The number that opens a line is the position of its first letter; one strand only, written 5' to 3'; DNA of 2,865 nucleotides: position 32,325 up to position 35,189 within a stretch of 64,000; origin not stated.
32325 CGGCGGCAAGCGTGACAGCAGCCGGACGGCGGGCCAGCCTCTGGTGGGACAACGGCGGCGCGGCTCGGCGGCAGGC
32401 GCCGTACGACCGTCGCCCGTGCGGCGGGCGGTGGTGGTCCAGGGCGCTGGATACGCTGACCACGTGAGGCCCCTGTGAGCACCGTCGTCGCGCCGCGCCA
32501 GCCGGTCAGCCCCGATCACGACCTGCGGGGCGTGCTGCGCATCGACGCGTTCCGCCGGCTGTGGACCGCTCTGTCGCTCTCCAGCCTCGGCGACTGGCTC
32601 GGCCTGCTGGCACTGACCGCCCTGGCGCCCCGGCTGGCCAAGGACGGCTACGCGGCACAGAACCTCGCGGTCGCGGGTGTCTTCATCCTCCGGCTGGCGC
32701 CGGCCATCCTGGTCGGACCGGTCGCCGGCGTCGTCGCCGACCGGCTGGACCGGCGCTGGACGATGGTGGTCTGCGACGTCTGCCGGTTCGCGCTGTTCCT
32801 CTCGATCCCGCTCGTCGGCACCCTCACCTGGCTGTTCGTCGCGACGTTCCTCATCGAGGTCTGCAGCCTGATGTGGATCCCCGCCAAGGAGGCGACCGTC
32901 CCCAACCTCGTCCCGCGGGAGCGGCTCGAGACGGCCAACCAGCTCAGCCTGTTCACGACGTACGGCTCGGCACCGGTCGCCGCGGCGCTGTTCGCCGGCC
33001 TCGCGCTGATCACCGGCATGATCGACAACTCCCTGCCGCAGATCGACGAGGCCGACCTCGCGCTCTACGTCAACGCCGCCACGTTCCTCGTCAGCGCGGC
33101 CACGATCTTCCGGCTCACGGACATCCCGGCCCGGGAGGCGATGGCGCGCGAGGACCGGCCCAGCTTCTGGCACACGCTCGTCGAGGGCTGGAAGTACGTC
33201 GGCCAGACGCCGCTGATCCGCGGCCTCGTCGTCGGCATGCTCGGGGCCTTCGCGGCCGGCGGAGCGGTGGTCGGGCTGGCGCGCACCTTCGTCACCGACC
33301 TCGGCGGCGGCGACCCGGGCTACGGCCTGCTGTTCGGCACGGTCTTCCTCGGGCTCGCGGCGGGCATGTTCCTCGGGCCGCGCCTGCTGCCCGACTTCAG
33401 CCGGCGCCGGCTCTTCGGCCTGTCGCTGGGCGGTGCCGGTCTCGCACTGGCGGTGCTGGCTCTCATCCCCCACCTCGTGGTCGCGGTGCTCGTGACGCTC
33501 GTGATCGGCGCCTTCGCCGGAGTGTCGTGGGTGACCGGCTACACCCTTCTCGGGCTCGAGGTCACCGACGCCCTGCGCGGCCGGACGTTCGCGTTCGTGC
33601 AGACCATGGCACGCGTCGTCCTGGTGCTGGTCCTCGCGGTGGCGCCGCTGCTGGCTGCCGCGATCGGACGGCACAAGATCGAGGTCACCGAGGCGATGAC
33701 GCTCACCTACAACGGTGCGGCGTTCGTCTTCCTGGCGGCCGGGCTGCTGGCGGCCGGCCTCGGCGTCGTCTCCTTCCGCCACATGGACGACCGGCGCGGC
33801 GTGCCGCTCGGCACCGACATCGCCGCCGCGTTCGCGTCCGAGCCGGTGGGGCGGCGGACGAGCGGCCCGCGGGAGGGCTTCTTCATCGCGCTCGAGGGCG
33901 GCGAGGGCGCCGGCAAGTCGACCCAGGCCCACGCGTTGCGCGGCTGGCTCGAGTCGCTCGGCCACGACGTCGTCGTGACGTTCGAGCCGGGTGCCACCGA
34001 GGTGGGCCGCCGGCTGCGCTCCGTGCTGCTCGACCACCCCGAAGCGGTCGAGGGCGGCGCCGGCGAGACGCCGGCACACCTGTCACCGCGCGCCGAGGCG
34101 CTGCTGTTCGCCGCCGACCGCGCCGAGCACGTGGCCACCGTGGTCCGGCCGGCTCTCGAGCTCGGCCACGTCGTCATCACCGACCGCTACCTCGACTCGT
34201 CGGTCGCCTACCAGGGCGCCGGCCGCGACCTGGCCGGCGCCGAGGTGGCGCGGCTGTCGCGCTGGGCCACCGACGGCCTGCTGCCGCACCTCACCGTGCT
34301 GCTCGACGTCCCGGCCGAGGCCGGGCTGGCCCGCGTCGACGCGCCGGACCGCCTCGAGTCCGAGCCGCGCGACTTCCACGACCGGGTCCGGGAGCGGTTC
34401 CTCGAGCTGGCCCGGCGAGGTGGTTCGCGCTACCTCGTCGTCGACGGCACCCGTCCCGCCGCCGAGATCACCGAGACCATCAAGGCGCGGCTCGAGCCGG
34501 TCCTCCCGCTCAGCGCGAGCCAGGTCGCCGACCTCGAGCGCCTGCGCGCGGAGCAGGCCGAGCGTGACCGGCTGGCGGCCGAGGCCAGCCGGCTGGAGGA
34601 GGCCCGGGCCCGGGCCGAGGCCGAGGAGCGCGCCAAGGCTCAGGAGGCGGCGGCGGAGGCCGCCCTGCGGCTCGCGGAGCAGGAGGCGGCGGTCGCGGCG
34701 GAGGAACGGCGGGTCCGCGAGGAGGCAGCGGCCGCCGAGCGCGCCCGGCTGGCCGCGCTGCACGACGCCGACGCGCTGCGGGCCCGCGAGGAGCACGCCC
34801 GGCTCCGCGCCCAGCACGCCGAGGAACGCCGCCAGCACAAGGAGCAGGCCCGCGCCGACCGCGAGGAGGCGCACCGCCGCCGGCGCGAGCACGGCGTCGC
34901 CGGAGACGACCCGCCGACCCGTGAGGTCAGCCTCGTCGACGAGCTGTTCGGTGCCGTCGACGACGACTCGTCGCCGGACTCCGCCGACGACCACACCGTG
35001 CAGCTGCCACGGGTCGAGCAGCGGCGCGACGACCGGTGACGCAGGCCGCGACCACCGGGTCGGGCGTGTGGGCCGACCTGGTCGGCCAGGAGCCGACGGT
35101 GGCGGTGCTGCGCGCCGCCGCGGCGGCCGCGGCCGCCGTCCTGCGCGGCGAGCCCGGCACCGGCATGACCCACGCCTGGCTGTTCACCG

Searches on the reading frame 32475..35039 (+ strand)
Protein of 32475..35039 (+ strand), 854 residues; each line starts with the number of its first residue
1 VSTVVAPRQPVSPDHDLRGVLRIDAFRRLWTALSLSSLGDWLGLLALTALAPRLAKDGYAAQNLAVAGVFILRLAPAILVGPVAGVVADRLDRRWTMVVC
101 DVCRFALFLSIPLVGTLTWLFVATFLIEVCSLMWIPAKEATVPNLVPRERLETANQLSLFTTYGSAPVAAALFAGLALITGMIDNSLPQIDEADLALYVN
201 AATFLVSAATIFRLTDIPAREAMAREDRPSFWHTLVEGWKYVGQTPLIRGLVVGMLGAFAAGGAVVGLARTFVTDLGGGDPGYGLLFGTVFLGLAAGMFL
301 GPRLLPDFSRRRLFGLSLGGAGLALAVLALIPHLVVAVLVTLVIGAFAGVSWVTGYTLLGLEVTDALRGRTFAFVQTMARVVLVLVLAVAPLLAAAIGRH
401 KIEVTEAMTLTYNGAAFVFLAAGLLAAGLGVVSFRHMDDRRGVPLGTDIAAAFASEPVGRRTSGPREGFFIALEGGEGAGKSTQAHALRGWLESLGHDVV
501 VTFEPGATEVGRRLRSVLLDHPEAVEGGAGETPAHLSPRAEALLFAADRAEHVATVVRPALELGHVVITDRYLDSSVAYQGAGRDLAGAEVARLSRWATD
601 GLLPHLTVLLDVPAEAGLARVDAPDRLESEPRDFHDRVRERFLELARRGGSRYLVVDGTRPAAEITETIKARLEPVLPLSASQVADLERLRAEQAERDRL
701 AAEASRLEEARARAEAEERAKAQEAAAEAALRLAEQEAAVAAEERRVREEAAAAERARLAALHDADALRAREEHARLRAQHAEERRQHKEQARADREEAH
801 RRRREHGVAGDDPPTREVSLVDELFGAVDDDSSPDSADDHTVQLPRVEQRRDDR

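Call 8: search_protein_families(library=pfam, proteins=[window:32475-35039:+])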
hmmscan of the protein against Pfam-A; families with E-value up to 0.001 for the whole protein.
window:32475-35039:+ (854 aa): 3 families
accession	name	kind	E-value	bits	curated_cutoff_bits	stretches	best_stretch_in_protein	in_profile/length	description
PF02223.23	Thymidylate_kin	-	1.9e-42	145.5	27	1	473-669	1-185/185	Thymidylate kinase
PF07690.21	MFS_1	-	3.1e-19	69.5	33.4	2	32-274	4-230/347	Major Facilitator Superfamily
PF05977.19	MFS_3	-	3.1e-16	59.4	27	1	21-383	7-356/524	Transmembrane secretion effector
